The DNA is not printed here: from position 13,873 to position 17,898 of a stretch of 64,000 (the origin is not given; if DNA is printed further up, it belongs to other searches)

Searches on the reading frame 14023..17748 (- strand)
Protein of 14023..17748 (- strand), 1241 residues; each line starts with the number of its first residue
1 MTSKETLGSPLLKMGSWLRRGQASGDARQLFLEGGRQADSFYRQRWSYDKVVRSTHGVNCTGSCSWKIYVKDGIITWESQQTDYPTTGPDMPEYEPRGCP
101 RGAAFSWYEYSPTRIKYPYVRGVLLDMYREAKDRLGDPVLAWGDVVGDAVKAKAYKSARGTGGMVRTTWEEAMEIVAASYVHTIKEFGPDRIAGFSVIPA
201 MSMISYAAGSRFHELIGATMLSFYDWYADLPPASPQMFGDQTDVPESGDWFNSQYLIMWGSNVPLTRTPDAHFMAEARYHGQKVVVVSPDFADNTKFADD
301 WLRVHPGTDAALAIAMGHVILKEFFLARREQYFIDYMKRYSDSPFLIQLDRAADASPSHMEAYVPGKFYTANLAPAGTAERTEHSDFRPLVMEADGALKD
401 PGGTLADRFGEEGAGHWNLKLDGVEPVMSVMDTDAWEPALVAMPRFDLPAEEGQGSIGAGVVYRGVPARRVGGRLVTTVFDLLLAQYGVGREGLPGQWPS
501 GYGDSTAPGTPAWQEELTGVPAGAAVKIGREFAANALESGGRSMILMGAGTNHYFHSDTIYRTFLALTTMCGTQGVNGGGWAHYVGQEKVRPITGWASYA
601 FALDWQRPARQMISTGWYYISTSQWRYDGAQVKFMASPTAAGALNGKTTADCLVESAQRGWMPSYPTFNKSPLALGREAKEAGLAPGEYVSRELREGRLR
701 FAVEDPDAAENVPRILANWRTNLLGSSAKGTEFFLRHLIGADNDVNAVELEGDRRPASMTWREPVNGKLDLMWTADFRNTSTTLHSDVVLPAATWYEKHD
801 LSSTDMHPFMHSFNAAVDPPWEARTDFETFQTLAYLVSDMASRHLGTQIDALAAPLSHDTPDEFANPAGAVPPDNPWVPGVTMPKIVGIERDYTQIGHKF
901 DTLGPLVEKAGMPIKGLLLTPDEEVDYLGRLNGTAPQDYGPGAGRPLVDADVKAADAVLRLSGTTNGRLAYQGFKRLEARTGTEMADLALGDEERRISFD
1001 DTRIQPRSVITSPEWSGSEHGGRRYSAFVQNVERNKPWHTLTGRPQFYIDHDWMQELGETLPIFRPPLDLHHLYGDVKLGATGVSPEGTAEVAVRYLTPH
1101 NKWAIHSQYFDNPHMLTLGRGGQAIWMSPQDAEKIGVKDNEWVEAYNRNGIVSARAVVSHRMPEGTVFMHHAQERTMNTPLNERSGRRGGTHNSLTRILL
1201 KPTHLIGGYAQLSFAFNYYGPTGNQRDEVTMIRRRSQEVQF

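Call 46: search_protein_families(library=pfam, proteins=[window:14023-17748:-], max_evalue=0.00001)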
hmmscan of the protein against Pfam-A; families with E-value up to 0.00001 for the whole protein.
window:14023-17748:- (1241 aa): 2 families
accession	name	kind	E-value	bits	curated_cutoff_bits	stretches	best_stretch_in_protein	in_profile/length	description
PF00384.28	Molybdopterin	-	2e-58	198.6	24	1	114-834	1-351/353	Molybdopterin oxidoreductase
PF01568.27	Molydop_binding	-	5.2e-23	81.6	26.8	1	1095-1206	2-103/110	Molydopterin dinucleotide binding domain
